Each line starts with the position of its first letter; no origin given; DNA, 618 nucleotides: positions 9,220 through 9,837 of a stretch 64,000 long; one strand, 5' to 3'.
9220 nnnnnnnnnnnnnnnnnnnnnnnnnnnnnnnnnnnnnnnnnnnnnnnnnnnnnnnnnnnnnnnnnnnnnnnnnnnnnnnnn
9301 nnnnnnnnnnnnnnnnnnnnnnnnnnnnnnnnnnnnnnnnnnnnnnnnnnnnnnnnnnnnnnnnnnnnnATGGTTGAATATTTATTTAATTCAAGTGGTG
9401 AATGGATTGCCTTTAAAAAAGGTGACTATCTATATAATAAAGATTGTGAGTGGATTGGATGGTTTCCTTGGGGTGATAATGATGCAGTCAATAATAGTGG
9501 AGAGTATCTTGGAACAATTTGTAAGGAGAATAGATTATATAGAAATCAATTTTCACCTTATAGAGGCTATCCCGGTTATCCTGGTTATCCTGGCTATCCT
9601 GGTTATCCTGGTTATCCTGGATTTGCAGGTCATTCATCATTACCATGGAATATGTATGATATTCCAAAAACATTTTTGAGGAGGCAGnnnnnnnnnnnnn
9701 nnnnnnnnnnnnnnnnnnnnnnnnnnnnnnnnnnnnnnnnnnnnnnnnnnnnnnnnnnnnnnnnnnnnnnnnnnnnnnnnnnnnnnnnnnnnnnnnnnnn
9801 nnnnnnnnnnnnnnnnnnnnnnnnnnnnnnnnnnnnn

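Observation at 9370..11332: Compact three-gene operon at a tRNA hotspot: (GYP)n-repeat small protein + HEPN-motif protein + 303-aa unknown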

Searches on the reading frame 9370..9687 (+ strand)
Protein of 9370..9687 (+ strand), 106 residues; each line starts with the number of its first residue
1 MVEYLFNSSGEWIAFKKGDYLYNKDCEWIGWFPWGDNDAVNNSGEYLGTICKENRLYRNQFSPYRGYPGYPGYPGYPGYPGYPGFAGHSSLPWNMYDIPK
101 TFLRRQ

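Call 4: search_protein_families(library=pfam, proteins=[window:9370-9687:+], max_evalue=1)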
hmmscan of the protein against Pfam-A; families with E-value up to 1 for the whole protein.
window:9370-9687:+ (106 aa): 3 families
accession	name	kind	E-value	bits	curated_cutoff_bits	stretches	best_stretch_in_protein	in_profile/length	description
PF21784.3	Bflower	-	0.00024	21.9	25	1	4-83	19-101/116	4-fold beta flower protein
PF01391.23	Collagen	-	0.0014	18.8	27.2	1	66-87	31-52/60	Collagen triple helix repeat (20 copies)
PF21785.3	Bflower_2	-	0.2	11.9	38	1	7-59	22-72/112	5-fold beta-flower protein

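Call 5: search_protein_families(library=padloc, proteins=[window:9370-9687:+], max_evalue=1)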
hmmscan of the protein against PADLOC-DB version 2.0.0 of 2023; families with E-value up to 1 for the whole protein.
window:9370-9687:+ (106 aa): 0 families

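Call 6: search_protein_families(library=ncbifam, proteins=[window:9370-9687:+], max_evalue=1)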
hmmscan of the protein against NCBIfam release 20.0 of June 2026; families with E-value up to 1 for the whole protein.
window:9370-9687:+ (106 aa): 0 families

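Call 7: search_protein_families(library=phrogs, proteins=[window:9370-9687:+], max_evalue=1)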
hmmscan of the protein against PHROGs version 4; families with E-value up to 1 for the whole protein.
window:9370-9687:+ (106 aa): 0 families

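Call 19: find_homologous_proteins(query=window:9370-9687:+)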
Query window:9370-9687:+ (106 aa): 389 proteins with E <= 0.001 among 4411 candidates; the best 120 are listed.
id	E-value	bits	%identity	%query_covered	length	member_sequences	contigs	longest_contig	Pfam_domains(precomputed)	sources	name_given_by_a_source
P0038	1.6e-39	153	69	92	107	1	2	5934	PF21784.4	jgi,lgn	-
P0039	2.8e-38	149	73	83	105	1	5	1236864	-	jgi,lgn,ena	-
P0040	8.4e-38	147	58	54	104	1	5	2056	-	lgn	-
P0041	3.8e-37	145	65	92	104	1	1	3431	-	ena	-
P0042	4.6e-37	145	64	53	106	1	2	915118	-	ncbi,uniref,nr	ncbi:hypothetical protein P0F25_003261 [Vibrio metschnikovii]|uniref:hypothetical protein n=1 Tax=Vi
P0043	5.0e-37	145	62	93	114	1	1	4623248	PF21784.4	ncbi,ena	-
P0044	6.6e-37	144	65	67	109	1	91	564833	-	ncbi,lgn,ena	-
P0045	2.6e-36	142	61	91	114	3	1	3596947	PF21784.4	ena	-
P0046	3.9e-36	142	62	92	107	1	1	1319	PF21784.4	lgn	-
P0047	4.0e-36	142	62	58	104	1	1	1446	PF21784.4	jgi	jgi:hypothetical protein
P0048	8.6e-36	141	58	95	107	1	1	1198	PF21784.4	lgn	-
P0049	1.1e-35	140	62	92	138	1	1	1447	PF21784.4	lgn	-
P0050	1.3e-35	140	59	92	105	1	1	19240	-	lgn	-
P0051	1.3e-35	140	65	86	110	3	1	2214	PF21784.4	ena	-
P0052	1.4e-35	140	63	92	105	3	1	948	PF21784.4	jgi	jgi:hypothetical protein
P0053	1.6e-35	140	62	92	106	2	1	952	PF21784.4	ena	-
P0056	5.6e-35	138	61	93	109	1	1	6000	PF21784.4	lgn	-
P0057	8.5e-35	137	59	93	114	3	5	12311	PF21784.4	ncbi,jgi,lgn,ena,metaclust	metaclust:\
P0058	9.1e-35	137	61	67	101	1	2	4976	PF21784.4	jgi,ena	-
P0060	2.0e-34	136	60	92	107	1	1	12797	PF21784.4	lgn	-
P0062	2.4e-34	136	62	92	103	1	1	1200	PF21784.4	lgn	-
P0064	3.9e-34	135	61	92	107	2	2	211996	PF21784.4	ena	-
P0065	6.1e-34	135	61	63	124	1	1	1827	PF21784.4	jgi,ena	-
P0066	6.2e-34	134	59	97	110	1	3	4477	PF21784.4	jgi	jgi:hypothetical protein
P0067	6.3e-34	134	58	92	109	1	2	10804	PF21784.4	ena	-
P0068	6.6e-34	134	59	92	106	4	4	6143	PF21784.4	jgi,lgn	jgi:hypothetical protein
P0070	7.8e-34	134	59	66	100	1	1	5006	PF21784.4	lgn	-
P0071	8.2e-34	134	58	93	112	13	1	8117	PF21784.4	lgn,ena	-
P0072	9.6e-34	134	60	92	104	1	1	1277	PF21784.4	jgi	-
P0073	1.1e-33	134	59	66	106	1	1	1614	PF21784.4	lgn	-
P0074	1.1e-33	134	57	98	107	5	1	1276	PF21784.4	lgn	-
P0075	1.1e-33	134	59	92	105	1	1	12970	PF21784.4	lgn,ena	-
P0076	1.2e-33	134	59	96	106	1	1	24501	PF21784.4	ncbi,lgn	ncbi:MAG: 4-fold beta flower protein [Phormidesmis sp.]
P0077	1.3e-33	134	60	92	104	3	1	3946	PF21784.4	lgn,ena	-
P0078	1.5e-33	133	64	74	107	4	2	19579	PF21784.4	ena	-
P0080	2.2e-33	133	59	92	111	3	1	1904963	PF21784.4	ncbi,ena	-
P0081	2.8e-33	132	60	92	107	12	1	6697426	PF21784.4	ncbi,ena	-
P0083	3.1e-33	132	59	93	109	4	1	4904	PF21784.4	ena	-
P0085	6.5e-33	131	58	93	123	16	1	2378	PF21784.4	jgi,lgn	-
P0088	7.6e-33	131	57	92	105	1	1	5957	PF21784.4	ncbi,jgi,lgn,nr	ncbi:MAG: hypothetical protein MUF49_31535 [Oculatellaceae cyanobacterium Prado106]|jgi:hypothetical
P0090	8.1e-33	131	58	98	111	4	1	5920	PF21784.4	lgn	-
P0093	1.2e-32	130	55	99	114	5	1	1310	PF21784.4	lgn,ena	-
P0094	1.4e-32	130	59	92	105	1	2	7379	PF21784.4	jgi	jgi:hypothetical protein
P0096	1.7e-32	130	55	99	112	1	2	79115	PF21784.4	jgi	jgi:hypothetical protein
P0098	1.8e-32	130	61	63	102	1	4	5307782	PF21784.4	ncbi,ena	-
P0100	2.2e-32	129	59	92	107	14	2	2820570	PF21784.4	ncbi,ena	-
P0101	2.3e-32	129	58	92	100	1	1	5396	PF21784.4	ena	-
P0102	2.8e-32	129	57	91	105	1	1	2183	PF21784.4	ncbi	-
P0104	3.8e-32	129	58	92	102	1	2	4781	PF21784.4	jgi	jgi:hypothetical protein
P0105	4.0e-32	129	58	92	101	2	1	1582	PF21784.4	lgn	-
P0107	4.7e-32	128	59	92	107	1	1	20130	PF21784.4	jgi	jgi:hypothetical protein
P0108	4.9e-32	128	53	99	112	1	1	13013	PF21784.4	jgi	jgi:hypothetical protein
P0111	7.0e-32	128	60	93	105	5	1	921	PF21784.4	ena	-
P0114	1.3e-31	127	56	96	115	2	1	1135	PF21784.4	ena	-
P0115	1.5e-31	127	60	86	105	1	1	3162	PF21784.4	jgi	jgi:4-fold beta flower protein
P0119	3.4e-31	126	57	92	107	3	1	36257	PF21784.4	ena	-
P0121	4.3e-31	125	55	68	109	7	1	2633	PF21784.4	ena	-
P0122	4.5e-31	125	56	92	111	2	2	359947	PF21784.4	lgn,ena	-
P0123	4.7e-31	125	59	92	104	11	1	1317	PF21784.4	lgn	-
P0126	5.3e-31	125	59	92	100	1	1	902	PF21784.4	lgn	-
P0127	5.4e-31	125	57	92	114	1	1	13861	PF21784.4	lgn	-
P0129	5.5e-31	125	56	92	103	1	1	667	PF21784.4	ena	-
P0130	5.5e-31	125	58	54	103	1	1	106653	PF21784.4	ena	-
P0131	6.1e-31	125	56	93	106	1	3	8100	PF21784.4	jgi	jgi:hypothetical protein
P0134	7.7e-31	124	55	98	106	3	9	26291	PF21784.4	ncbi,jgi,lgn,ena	jgi:hypothetical protein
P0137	1.1e-30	124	54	92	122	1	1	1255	PF21784.4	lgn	-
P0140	1.2e-30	124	54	92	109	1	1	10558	PF21784.4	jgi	jgi:hypothetical protein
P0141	1.4e-30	124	57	92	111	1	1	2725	PF21784.4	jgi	jgi:hypothetical protein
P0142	1.4e-30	124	52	94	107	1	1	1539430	PF21784.4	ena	-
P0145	2.4e-30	123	57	96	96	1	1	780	PF21784.4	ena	-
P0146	3.2e-30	123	56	92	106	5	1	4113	PF21784.4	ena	-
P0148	3.6e-30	122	63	66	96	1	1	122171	PF21784.4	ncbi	ncbi:MAG: 4-fold beta flower protein [Pyrinomonadaceae bacterium]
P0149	3.9e-30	122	61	67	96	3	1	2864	PF21784.4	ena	-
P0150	4.0e-30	122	63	54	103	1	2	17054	PF21784.4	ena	-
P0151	4.3e-30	122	56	96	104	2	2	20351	PF21784.4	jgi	jgi:hypothetical protein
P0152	4.3e-30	122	58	92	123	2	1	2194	PF21784.4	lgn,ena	-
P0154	7.4e-30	121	56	67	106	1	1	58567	PF21784.4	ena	-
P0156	9.1e-30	121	58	97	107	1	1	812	PF21784.4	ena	-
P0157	9.9e-30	121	54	98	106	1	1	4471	PF21784.4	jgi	-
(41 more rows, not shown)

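Call 30: find_related_loci(query=A1, collection=genome_contigs, flank=6000)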
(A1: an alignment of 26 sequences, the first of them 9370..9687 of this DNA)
Query A1 (106 aa) in genome_contigs; peptide patterns used: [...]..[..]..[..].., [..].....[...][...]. (x = any residue, [..] = any of these).
600 stretches matched a pattern (row limit reached: there are more); 140 encode a relative of the query (tblastn E <= 1e-3); the best 80 are kept; 80 distinct loci.
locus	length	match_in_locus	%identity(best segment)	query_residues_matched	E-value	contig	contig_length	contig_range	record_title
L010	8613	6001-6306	59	2-103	1e-35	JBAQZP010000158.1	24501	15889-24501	MAG: Phormidesmis sp. isolate MFD03260_ilm_asm_bin15 k127_33876, whole genome shotgun sequence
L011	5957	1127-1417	57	2-98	7e-35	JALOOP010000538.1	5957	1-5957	MAG: Oculatellaceae cyanobacterium Prado106 scaffold_66043, whole genome shotgun sequence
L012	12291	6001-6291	59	2-98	1e-34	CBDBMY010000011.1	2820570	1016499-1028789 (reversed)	MAG: Vicinamibacterales bacterium isolate 1d7dac56-2cc5-4fd2-8ca4-0117aeca4273 genome assembly, contig: contig_11, whole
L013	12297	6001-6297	56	2-100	4e-34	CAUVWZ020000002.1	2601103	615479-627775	MAG: Terriglobia bacterium isolate 02aa0e04-dc5f-4f23-8dbf-c6fe603d8365 genome assembly, contig: contig_2, whole genome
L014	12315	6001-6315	54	1-103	2e-30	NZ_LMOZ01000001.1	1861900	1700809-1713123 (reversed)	Leifsonia sp. Leaf336 contig_1, whole genome shotgun sequence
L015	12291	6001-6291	52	2-98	5e-30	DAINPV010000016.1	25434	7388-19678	MAG TPA_asm: bacterium isolate CTOTU18531 NODE_1738_length_25434_cov_6.771543, whole genome shotgun sequence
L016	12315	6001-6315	51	1-103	1e-29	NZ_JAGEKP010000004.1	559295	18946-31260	Leifsonia sp. TF02-11 TF02-11_contig_4, whole genome shotgun sequence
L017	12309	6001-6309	51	2-103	2e-29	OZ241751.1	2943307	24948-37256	MAG: Dehalococcoidia bacterium isolate 2d2bd2f0-bb19-455d-b0e6-924b4cd30b0b genome assembly, chromosome: 1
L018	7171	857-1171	50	1-103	4e-29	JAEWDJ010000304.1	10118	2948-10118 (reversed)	MAG: Actinomycetes bacterium isolate OH_PBB_92 k127_1919655, whole genome shotgun sequence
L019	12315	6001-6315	51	1-103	4e-29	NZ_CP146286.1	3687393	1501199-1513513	Leifsonia sp. T36S-04 chromosome, complete genome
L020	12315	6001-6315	50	1-103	1e-28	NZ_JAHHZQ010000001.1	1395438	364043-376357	Leifsonia shinshuensis strain DP-L11 1, whole genome shotgun sequence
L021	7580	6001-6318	49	1-104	1e-28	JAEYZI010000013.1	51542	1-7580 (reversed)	MAG: Actinomycetes bacterium isolate OH_CBlB_86 k127_2710690, whole genome shotgun sequence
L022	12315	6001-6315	49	1-103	1e-28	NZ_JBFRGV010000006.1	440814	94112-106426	Leifsonia sp. 2MCAF36 SCAFFOLD_5, whole genome shotgun sequence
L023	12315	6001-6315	50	1-103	2e-28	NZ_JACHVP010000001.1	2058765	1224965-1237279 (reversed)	Leifsonia aquatica strain DSM 20146 Ga0197580_01, whole genome shotgun sequence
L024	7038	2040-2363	47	1-99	4e-28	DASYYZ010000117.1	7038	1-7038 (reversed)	MAG TPA_asm: Terriglobia bacterium isolate SMAG_U6349 k141_627340, whole genome shotgun sequence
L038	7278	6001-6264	44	11-98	9e-23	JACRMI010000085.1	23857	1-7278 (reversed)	MAG: Chloroflexi bacterium isolate NC_groundwater_1903_Pr3_S2p5_53_18 SR2-18-S2p5_coassembly_scaffold_61116, whole genom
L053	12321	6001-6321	61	1-106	1e-19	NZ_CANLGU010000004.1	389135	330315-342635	Uncultured Algibacter sp. isolate 2-1252.fasta NODE_4, whole genome shotgun sequence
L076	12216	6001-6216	54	1-72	2e-16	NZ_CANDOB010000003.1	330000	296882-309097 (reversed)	Alkalihalobacillus sp. CinArs1 NODE_3_length_330000_cov_189.301, whole genome shotgun sequence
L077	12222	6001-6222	53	1-72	2e-16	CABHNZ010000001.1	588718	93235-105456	Shinella sp. UYSO24 isolate UYSO24_genome1 genome assembly, contig: uyso24.1, whole genome shotgun sequence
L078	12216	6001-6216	57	1-72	3e-16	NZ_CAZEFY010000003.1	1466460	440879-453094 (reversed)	Tenacibaculum aestuarii isolate SMK4(T) TAESTU_Contig_3, whole genome shotgun sequence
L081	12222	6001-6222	56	1-72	8e-16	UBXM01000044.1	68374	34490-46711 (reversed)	Rhizobiales bacterium isolate AFS049984 genome assembly, contig: contig_44, whole genome shotgun sequence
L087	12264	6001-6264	40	1-83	1e-14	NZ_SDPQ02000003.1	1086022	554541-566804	Aeromicrobium ginsengisoli strain JCM 14732 Scaffold3, whole genome shotgun sequence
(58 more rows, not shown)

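Call 33: search_protein_families(library=pfam, proteins=[L053:6358-8466:+, L078:6345-8378:+, L053:5681-5995:+, L021:6421-7314:+, L077:6567-7787:+, L076:6557-7072:+, L038:4839-5567:+, L081:6307-6624:+, L020:6427-8070:+, L087:6367-7839:+], max_evalue=0.01)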
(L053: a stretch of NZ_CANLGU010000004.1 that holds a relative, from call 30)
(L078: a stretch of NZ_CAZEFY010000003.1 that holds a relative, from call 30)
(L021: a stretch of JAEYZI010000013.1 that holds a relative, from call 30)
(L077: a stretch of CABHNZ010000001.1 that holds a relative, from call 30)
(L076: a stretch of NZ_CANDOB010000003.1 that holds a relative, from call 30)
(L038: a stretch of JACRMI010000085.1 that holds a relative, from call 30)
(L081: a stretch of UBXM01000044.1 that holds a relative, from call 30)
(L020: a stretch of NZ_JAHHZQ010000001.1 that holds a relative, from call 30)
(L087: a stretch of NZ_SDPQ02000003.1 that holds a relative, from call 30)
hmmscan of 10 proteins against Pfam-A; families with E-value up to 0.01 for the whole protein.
L053:6358-8466:+ (703 aa): 1 family
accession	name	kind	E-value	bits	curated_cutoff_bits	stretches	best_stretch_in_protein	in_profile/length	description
PF02171.23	Piwi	-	8.8e-13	48.6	28.9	1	408-687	9-299/302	Piwi domain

L078:6345-8378:+ (678 aa): 3 families
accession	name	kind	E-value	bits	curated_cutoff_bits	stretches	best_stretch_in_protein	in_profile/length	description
PF00383.29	dCMP_cyt_deam_1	-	5.9e-14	52.2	25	1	518-572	46-100/102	Cytidine and deoxycytidylate deaminase zinc-binding region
PF14437.12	MafB19-deam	-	0.0017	18.7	27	1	516-572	42-99/142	MafB19-like deaminase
PF18778.7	NAD1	-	0.0096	16.5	27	0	484-564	6-92/175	Novel AID APOBEC clade 1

L053:5681-5995:+ (105 aa): 6 families
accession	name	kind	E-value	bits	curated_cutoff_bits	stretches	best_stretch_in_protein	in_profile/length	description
PF13560.12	HTH_31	-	2.8e-11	44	27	1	10-69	1-61/64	Helix-turn-helix domain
PF01381.28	HTH_3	-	1.8e-09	37.9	23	1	15-69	1-55/55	Helix-turn-helix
PF12844.13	HTH_19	-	9.4e-08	32.3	30.2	1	12-71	1-60/64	Helix-turn-helix domain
PF23559.1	WH_DRP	-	0.00018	21.9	27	1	58-104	2-44/71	Disease resistance protein Winged helix domain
PF13413.12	HTH_25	-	0.00045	20.4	24.6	1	15-47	2-34/62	Helix-turn-helix domain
PF13744.12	HTH_37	-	0.0059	16.8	27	0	12-47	20-55/80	Helix-turn-helix domain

L021:6421-7314:+ (298 aa): 1 family
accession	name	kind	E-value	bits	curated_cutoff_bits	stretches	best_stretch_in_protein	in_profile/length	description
PF14279.12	HNH_5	-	1.7e-09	37.9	27.5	1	74-121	1-55/56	HNH endonuclease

L077:6567-7787:+ (407 aa): 2 families
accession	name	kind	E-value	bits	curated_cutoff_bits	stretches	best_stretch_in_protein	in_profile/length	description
PF05951.18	Peptidase_M15_2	-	2.9e-70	235.3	27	1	93-244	4-153/153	Bacterial protein of unknown function (DUF882)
PF08291.16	Peptidase_M15_3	-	3.5e-09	37.2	23.2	1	140-237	22-108/108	Peptidase M15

L076:6557-7072:+ (172 aa): 0 families

L038:4839-5567:+ (243 aa): 1 family
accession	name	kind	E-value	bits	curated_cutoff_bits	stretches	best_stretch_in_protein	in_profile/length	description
PF00571.33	CBS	-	9.6e-24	83.9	24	2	41-89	3-52/57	CBS domain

L081:6307-6624:+ (106 aa): 0 families

L020:6427-8070:+ (548 aa): 1 family
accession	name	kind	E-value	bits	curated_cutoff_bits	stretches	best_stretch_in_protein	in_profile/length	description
PF00293.34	NUDIX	-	5.2e-13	49.6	21.1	1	393-537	3-133/134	NUDIX domain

L087:6367-7839:+ (491 aa): 6 families
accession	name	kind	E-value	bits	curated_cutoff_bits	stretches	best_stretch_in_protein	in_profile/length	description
PF11066.14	DUF2867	-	5.4e-42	143.9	27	1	332-477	1-142/142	Protein of unknown function (DUF2867)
PF13460.12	NAD_binding_10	-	1.4e-19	71.1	27.2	1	10-117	1-102/184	NAD(P)H-binding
PF05368.20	NmrA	-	1.4e-17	64.7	27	1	7-111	6-105/298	NmrA-like family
PF01370.27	Epimerase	-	1.2e-09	38.3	20.9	1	7-113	2-115/240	NAD dependent epimerase/dehydratase family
PF01073.25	3Beta_HSD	-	9.6e-08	31.8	22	1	7-119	1-122/280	3-beta hydroxysteroid dehydrogenase/isomerase family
PF16363.11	GDP_Man_Dehyd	-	0.00034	20.6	27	1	7-67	1-72/332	GDP-mannose 4,6 dehydratase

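Call 44: search_dna_similar(query=window:9370-9687:+, collection=phages, mode=protein, max_evalue=0.001, max_rows=20)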
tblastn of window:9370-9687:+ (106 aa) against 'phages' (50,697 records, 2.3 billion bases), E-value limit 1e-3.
No match.

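Call 45: search_dna_similar(query=window:9370-9687:+, collection=plasmids, mode=protein, max_evalue=0.001, max_rows=20)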
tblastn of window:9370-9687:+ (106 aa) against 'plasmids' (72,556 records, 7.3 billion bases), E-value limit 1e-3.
Records with a match: 3; places in all: 4; records where one place covers at least 80% of the query: 0.
Best place of each record, by identity: <60% 3.
By first word of the organism name: Streptomyces 1; Actinomyces 1; Aquabacterium 1.
By predicted mobility (MOB-suite, as given by PLSDB): non-mobilizable 2; mobilizable 1.
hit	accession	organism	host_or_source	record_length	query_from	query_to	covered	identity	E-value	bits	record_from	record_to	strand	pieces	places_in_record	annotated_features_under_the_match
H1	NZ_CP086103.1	Streptomyces anulatus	Peperomia dindygulensis Miq.,cell ...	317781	3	58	53%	51.8%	6e-14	73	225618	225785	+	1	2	4-fold beta flower protein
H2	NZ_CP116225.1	Actinomyces oris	Homo sapiens,Cell culture,oral cavity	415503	2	56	52%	51.7%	2e-12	69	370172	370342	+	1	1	hypothetical protein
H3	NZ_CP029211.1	Aquabacterium olei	cell culture,soil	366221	2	60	56%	37.3%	4e-5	48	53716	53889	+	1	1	4-fold beta flower protein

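Call 48: list_cluster_members(proteins=[P0039, P0042, P0044, P0038])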
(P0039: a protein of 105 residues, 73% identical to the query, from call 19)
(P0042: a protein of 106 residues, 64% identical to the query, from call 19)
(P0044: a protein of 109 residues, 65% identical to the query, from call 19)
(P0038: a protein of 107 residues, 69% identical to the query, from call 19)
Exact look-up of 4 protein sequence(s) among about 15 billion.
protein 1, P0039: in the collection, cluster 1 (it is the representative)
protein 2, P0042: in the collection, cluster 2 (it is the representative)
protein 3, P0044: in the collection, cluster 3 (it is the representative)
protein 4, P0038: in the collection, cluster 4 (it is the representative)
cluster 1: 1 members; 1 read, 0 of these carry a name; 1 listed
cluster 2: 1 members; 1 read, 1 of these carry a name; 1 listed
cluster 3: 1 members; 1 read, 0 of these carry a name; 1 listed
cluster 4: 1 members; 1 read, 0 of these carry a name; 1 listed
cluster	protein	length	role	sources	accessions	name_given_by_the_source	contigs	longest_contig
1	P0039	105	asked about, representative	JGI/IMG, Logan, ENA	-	-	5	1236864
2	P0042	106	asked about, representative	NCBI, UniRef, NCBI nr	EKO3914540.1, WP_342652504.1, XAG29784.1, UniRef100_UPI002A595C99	hypothetical protein P0F25_003261 [Vibrio metschnikovii] | hypothetical protein n=1 Tax=Vibrio metschnikovii TaxID=28172 RepID=UPI002A595C99 | hypothetical protein [Vibrio metschnikovii]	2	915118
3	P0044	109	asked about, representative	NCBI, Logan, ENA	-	-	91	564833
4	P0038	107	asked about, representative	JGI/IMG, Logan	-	-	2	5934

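Call 49: find_encoding_contigs(protein=P0039, flank=5000, max_places=4)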
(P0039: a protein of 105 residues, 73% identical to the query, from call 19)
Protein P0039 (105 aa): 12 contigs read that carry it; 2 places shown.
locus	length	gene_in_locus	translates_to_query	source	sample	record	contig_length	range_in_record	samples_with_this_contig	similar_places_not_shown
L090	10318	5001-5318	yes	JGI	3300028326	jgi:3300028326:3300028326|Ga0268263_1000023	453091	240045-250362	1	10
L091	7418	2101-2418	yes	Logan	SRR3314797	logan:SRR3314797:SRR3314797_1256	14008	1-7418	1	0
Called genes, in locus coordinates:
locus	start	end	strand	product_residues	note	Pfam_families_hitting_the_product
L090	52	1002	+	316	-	PF13536:EmrE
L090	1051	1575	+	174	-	-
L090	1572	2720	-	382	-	PF20966:MASE6 (weak), PF00990:GGDEF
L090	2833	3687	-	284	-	PF01063:Aminotran_4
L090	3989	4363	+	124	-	-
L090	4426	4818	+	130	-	PF13711:DUF4160 (weak)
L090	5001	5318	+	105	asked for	-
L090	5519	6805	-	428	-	PF00672:HAMP, PF00015:MCPsignal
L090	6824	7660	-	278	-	PF22673:MCP-like_PDC_1, PF02743:dCache_1 (weak)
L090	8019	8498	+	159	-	PF00583:Acetyltransf_1, PF13673:Acetyltransf_10, PF13508:Acetyltransf_7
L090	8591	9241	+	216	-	PF00702:Hydrolase, PF13419:HAD_2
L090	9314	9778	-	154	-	-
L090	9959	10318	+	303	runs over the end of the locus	PF00142:Fer4_NifH, PF01656:CbiA, PF13614:AAA_31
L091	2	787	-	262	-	?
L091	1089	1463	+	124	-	-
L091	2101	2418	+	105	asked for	-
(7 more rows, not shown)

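Call 58: find_encoding_contigs(protein=P0042, flank=4000, max_places=2)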
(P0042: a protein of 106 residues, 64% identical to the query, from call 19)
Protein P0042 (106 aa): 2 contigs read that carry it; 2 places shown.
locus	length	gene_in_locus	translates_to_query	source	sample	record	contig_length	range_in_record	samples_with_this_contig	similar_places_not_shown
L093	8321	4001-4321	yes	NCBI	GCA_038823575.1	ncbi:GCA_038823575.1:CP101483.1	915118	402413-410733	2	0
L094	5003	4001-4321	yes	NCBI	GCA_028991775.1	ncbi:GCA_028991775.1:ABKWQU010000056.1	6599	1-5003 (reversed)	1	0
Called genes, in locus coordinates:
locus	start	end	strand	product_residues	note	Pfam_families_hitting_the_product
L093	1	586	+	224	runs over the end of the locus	PF08867:FRG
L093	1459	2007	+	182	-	-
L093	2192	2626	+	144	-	-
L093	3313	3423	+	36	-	-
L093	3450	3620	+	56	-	-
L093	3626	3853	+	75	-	PF24718:HTH_73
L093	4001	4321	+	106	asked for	-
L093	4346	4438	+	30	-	-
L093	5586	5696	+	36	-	-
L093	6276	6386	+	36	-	-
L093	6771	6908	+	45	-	-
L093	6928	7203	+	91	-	-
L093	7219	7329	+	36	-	-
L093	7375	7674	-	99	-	PF05016:ParE_toxin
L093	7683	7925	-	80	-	PF02604:PhdYeFM_antitox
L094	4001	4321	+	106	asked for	-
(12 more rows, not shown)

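Call 67: find_related_loci(query=A1, collection=viral_contigs, flank=6000)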
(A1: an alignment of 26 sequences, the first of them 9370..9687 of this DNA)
Query A1 (106 aa) in viral_contigs; peptide patterns used: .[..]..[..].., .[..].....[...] (x = any residue, [..] = any of these).
125 stretches matched a pattern; 8 encode a relative of the query (tblastn E <= 1e-3); 8 distinct loci.
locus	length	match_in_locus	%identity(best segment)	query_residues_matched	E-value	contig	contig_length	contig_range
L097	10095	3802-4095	60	1-98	8e-22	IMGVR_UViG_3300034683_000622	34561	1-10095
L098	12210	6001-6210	52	2-72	5e-16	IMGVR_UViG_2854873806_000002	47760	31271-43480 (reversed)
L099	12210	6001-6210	59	2-72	4e-15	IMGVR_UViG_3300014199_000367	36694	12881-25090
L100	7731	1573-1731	39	40-93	9e-6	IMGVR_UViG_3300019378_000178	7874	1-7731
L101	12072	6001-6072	60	58-85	2e-5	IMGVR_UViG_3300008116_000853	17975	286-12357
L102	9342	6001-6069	74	66-88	3e-5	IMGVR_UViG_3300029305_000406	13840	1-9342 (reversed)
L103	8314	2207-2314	42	49-84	1e-5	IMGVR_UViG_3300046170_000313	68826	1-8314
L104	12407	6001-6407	47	57-92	1e-4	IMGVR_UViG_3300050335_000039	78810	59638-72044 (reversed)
